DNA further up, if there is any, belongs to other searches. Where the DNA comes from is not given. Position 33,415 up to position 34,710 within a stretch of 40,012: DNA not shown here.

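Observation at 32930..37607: Foreign-composition island of six nucleotide-acting enzymes that matches no system I know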

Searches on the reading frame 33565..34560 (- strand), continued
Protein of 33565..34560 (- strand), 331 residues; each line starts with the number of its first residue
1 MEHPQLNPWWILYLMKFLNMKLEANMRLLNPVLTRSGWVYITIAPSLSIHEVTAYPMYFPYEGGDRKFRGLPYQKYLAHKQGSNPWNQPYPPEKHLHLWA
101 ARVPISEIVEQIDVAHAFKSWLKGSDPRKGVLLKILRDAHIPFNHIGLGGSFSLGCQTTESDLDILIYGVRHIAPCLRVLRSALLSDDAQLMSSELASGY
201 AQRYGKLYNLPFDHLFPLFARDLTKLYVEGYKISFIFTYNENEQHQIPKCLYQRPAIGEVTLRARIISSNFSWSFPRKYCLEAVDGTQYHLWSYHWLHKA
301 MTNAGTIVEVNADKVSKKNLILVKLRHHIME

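Call 54: list_cluster_members(proteins=[P0021, P0022, P0023, P0024, P0026, P0031, P0034, P0037, P0040, P0048])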
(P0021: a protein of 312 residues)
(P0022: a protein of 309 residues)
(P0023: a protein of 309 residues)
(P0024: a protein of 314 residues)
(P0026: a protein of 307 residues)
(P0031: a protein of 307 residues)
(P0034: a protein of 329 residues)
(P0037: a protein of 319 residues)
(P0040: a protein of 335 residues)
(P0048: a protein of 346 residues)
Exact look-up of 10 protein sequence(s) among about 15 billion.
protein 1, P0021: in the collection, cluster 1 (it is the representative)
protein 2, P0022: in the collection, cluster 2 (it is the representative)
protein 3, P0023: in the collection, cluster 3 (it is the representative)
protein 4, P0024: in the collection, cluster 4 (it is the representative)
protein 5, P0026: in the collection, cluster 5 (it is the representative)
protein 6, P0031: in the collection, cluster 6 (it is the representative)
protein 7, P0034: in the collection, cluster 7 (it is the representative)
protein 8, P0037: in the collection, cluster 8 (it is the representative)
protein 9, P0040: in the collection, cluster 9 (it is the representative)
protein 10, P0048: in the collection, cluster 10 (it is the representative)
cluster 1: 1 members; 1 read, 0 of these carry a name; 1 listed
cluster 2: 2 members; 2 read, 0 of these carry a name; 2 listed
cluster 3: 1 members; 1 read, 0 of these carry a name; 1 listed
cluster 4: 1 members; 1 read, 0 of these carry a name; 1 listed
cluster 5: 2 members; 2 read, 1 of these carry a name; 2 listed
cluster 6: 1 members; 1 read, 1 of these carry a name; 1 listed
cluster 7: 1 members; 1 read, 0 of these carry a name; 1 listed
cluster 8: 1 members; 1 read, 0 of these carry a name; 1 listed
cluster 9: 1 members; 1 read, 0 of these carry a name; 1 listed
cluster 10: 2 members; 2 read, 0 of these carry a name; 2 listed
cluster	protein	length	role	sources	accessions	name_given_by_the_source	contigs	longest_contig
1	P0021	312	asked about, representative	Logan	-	-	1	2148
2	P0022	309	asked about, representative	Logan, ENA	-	-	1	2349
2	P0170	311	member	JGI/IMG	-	-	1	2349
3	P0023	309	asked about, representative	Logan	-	-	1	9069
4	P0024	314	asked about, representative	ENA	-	-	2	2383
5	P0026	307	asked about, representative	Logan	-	-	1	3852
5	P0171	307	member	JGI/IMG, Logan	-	predicted nucleotidyltransferase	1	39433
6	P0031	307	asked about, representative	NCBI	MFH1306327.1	MAG: hypothetical protein ABIH83_01560 [Candidatus Micrarchaeota archaeon]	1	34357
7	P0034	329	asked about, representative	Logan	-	-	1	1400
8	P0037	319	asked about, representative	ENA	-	-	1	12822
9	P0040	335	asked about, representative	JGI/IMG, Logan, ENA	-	-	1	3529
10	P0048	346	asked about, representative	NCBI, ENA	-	-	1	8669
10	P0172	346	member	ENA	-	-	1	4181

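Call 55: find_encoding_contigs(protein=P0171, flank=8000, max_places=2)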
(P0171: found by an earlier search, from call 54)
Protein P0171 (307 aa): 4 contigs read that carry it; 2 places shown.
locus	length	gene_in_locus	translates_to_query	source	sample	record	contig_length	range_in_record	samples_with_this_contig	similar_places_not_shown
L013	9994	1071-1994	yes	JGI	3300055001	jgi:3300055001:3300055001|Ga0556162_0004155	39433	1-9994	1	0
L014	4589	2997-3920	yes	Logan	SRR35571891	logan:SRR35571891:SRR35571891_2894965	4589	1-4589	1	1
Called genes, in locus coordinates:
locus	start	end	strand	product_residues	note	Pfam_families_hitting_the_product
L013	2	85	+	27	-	?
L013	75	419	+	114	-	-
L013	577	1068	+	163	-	-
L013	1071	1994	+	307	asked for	-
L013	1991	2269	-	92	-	PF00293:NUDIX (weak)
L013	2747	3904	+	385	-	-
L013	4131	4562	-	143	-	-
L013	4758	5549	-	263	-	PF00583:Acetyltransf_1, PF13508:Acetyltransf_7, PF08445:FR47 (weak)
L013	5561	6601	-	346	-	PF02016:Peptidase_S66, PF17676:Peptidase_S66C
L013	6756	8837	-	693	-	-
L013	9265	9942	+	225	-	-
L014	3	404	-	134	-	?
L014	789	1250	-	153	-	PF01230:HIT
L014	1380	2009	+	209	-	PF00156:Pribosyltran (faint)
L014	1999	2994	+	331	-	-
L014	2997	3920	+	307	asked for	-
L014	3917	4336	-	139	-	PF00293:NUDIX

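Call 56: find_encoding_contigs(protein=P0031, flank=8000, max_places=2)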
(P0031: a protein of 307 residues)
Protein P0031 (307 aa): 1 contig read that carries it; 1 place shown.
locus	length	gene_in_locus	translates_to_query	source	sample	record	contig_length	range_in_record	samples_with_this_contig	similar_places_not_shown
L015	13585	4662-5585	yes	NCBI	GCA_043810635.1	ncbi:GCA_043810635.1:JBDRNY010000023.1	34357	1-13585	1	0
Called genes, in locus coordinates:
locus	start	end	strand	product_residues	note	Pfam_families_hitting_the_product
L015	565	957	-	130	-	PF01850:PIN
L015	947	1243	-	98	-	-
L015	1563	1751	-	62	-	-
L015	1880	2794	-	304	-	-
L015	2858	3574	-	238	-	PF01163:RIO1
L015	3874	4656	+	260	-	PF01209:Ubie_methyltran (weak), PF13489:Methyltransf_23, PF13847:Methyltransf_31, PF08241:Methyltransf_11, PF08242:Methyltransf_12, PF13649:Methyltransf_25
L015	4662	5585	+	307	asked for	-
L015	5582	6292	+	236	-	-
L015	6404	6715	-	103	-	-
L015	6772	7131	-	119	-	PF01176:eIF-1a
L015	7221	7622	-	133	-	PF01873:eIF-5_eIF-2B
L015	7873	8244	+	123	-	PF08984:DUF1858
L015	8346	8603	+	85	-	-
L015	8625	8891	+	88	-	-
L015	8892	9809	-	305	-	-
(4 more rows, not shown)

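Call 57: find_related_loci(query=A1, collection=viral_contigs, flank=8000)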
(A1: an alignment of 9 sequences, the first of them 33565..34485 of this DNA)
Query A1 (306 aa) in viral_contigs; peptide patterns used: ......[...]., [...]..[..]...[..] (x = any residue, [..] = any of these).
80 stretches matched a pattern, but none encodes a relative of the query by tblastn (E <= 1e-3).

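Call 59: find_related_loci(query=A1, collection=metagenome_contigs, flank=8000)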
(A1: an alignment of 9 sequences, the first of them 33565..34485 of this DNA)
Query A1 (306 aa) in metagenome_contigs; peptide patterns used: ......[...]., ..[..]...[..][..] (x = any residue, [..] = any of these).
600 stretches matched a pattern (row limit reached: there are more); 1 encode a relative of the query (tblastn E <= 1e-3); 1 distinct loci.
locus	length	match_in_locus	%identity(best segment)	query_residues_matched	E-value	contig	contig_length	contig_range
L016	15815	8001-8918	43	1-304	7e-78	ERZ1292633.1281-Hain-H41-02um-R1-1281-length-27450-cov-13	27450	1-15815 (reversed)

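Call 61: find_encoding_contigs(protein=P0023, flank=8000, max_places=2)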
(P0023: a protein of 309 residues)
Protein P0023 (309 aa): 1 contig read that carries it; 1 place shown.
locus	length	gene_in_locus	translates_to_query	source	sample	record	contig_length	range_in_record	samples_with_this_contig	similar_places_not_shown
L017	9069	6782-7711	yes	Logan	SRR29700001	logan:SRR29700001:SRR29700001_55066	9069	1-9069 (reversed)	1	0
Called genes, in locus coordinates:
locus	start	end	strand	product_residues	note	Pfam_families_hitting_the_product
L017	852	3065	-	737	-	PF16927:HisKA_7TM, PF01590:GAF, PF13185:GAF_2, PF13492:GAF_3 (weak), PF00512:HisKA (faint), PF02518:HATPase_c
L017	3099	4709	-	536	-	-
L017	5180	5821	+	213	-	PF00156:Pribosyltran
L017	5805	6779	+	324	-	-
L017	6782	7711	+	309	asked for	-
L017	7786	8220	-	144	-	PF00293:NUDIX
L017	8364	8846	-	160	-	PF13181:TPR_8 (faint)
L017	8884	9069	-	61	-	?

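Call 62: search_solved_structures(query=A7, max_evalue=5)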
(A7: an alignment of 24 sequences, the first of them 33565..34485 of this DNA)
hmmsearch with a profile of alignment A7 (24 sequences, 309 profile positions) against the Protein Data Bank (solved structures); distinct sequences matched with E-value up to 5: 17.
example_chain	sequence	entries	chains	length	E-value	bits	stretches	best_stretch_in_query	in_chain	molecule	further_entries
5yep_A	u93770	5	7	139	0.0037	19.8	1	107-151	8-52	Toxin-antitoxin system antidote Mnt family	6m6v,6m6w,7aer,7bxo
3nyb_A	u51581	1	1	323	0.0058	19.1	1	63-167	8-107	Poly(A) RNA polymerase protein 2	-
6p01_A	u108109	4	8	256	0.013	18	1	105-194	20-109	Kanamycin nucleotidyltransferase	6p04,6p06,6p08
9xbd_E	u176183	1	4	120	0.063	15.7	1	101-150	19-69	Nucleotidyltransferase domain-containing protein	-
1kan_A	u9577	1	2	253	0.068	15.6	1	105-194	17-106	KANAMYCIN NUCLEOTIDYLTRANSFERASE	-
1kny_A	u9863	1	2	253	0.068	15.6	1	105-194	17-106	KANAMYCIN NUCLEOTIDYLTRANSFERASE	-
9z7q_I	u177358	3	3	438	0.097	15.1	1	94-153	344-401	Cmr1-MntA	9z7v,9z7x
8oef_A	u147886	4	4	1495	0.23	13.9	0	42-141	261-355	Terminal uridylyltransferase 7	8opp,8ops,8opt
1wot_A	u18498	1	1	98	0.35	13.3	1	120-144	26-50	PUTATIVE MINIMAL NUCLEOTIDYLTRANSFERASE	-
1no5_A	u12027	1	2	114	0.37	13.2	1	100-149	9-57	Hypothetical protein HI0073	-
6nlt_A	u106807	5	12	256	0.42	13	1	105-194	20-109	Kanamycin nucleotidyltransferase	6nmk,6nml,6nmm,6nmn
6un8_A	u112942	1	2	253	0.42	13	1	105-194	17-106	Aminoglycoside NucleotidylTransferase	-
1rtr_A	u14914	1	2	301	0.5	12.8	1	92-187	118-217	geranyltranstransferase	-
2rff_A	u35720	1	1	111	0.99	11.8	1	104-143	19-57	Putative nucleotidyltransferase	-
4cs6_A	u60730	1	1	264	1.5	11.2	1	107-144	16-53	AMINOGLYCOSIDE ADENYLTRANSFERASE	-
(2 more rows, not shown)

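Call 75: find_encoding_contigs(protein=P0037, flank=5000, max_places=2)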
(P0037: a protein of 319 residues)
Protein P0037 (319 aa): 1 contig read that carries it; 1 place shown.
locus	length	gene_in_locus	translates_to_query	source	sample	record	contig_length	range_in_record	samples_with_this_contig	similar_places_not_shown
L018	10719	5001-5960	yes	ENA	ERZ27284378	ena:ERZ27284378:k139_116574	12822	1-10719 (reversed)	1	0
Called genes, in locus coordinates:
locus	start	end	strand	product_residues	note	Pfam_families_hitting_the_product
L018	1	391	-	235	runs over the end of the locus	-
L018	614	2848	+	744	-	PF01326:PPDK_N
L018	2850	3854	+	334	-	PF00044:Gp_dh_N, PF02800:Gp_dh_C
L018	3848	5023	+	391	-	PF04101:Glyco_tran_28_C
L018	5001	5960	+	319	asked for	PF01909:NTP_transf_2 (weak)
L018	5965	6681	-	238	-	PF00535:Glycos_transf_2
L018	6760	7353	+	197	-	PF01966:HD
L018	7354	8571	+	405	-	PF01406:tRNA-synt_1e, PF09334:tRNA-synt_1g, PF00133:tRNA-synt_1, PF09334:tRNA-synt_1g (weak)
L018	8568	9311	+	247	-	PF01209:Ubie_methyltran (weak), PF13489:Methyltransf_23, PF08241:Methyltransf_11, PF08242:Methyltransf_12 (weak), PF13847:Methyltransf_31 (weak), PF13649:Methyltransf_25 (weak)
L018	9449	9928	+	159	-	PF00881:Nitroreductase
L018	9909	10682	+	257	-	PF10026:DUF2268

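Call 76: find_encoding_contigs(protein=P0048, flank=5000, max_places=2)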
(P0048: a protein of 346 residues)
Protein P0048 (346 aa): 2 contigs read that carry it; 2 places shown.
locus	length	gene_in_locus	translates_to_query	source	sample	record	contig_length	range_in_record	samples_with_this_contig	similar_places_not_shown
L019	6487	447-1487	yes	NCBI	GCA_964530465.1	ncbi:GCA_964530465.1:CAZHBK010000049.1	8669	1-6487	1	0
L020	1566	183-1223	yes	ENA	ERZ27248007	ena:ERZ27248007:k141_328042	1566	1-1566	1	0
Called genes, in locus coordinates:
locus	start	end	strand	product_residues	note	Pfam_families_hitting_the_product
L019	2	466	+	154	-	?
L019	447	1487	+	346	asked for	PF01909:NTP_transf_2 (faint)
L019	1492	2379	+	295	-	-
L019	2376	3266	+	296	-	PF18030:Rimk_N, PF14397:ATPgrasp_ST (faint), PF02655:ATP-grasp_3, PF08443:RimK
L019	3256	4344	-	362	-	-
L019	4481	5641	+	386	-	PF07318:DUF1464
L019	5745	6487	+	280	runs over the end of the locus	PF00248:Aldo_ket_red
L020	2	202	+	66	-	?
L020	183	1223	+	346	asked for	PF01909:NTP_transf_2 (faint)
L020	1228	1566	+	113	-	?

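Call 79: search_solved_structures(query=L014:789-1250:-, max_evalue=0.001)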
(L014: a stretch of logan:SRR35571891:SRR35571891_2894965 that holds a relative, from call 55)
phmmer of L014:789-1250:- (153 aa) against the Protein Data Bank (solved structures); distinct sequences matched with E-value up to 0.001: 7.
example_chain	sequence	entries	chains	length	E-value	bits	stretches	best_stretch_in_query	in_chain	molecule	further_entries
2oik_A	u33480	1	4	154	1.4e-08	38.4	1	47-124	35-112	Histidine triad (HIT) protein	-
1y23_A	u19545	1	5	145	1.1e-06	32.2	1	15-117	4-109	Histidine triad protein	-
3i4s_A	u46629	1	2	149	1.3e-06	32.1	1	37-133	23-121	HISTIDINE TRIAD PROTEIN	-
3imi_A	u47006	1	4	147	1.5e-05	28.6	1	15-117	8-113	HIT family protein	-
3l7x_A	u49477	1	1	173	0.00022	24.8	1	15-118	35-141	Putative Hit-like protein involved in cell-cycle regulation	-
3nrd_A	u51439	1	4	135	0.00023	24.8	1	43-138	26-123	histidine triad (HIT) protein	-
3i24_A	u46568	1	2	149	0.00067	23.2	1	60-119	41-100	HIT family hydrolase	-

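Call 87: search_protein_families(library=padloc, proteins=[L006:840-3038:-, L008:2045-3277:+, L011:8556-9251:+, L012:10633-11328:+, L016:9927-11135:+, L016:12024-13214:+, L017:3099-4709:-], max_evalue=0.001)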
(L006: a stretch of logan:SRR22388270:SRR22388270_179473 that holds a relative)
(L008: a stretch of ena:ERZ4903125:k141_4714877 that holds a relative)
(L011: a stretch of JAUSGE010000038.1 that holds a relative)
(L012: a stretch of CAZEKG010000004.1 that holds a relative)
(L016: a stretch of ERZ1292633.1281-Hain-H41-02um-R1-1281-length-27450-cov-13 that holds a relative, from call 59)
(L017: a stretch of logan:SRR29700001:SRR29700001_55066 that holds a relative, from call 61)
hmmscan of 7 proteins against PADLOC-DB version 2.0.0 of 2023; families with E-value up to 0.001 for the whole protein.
L006:840-3038:- (732 aa): 0 families

L008:2045-3277:+ (410 aa): 0 families

L011:8556-9251:+ (231 aa): 0 families

L012:10633-11328:+ (231 aa): 0 families

L016:9927-11135:+ (402 aa): 1 family
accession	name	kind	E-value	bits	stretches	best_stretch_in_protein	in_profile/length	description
PDLC04899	PDC-S07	-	1.7e-06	25.7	1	41-130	21-112/135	-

L016:12024-13214:+ (396 aa): 0 families

L017:3099-4709:- (536 aa): 0 families

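Call 91: fold_search(model_id=the predicted structure, library=viral)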
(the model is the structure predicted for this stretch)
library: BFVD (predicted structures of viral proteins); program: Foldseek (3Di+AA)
matches with E <= 10: 275; with E <= 0.001: 0
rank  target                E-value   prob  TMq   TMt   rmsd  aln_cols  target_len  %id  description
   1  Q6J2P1                6.3e-02  0.05  0.10  0.11  19.5       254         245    7  Uncharacterized protein tk.4 [Acinetobacter phage 133]
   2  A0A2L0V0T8            9.6e-02  0.54  0.16  0.33   8.5       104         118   15  Uncharacterized protein [Agrobacterium phage Atu_ph07]
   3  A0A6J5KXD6            1.3e-01  0.35  0.17  0.34  10.6       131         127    8  Sm-like domain containing protein [uncultured Caudovirales phage]
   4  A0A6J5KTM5            1.4e-01  0.63  0.17  0.35   7.2        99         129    7  Uncharacterized protein [uncultured Caudovirales phage]
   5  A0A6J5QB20            1.6e-01  0.23  0.15  0.12  11.2       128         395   18  Uncharacterized protein [uncultured Caudovirales phage]
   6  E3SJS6                1.7e-01  0.54  0.16  0.40   5.6        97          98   15  Uncharacterized protein [Synechococcus phage S-ShM2]
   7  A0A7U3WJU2            1.7e-01  0.15  0.11  0.28   9.6       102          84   18  Uncharacterized protein [Stenotrophomonas phage Salva]
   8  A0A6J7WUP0            1.8e-01  0.30  0.17  0.34   9.3       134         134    9  Uncharacterized protein [uncultured Caudovirales phage]
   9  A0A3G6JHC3            1.9e-01  0.72  0.16  0.40   5.4       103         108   14  Type II toxin-antitoxin system PemK/MazF family toxin [Lactobacillus phage ViSo-2018a]
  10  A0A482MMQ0            1.9e-01  0.47  0.17  0.40   9.8       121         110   10  Uncharacterized protein [Burkholderia phage BcepSauron]
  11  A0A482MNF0            2.1e-01  0.66  0.18  0.45   5.5        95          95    7  (no name in the UniProt tables at hand)
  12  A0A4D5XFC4            2.1e-01  0.28  0.17  0.12  11.2       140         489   14  Ankyrin repeat protein [Pithovirus LCPAC102]
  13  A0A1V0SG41            2.1e-01  0.23  0.20  0.07   9.2       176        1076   13  VWFA domain-containing protein [Hokovirus HKV1]
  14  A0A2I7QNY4            2.3e-01  0.47  0.19  0.21   7.2       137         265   12  (no name in the UniProt tables at hand)
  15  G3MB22                2.6e-01  0.41  0.18  0.44   8.8       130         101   13  Gp642 [Bacillus phage G]
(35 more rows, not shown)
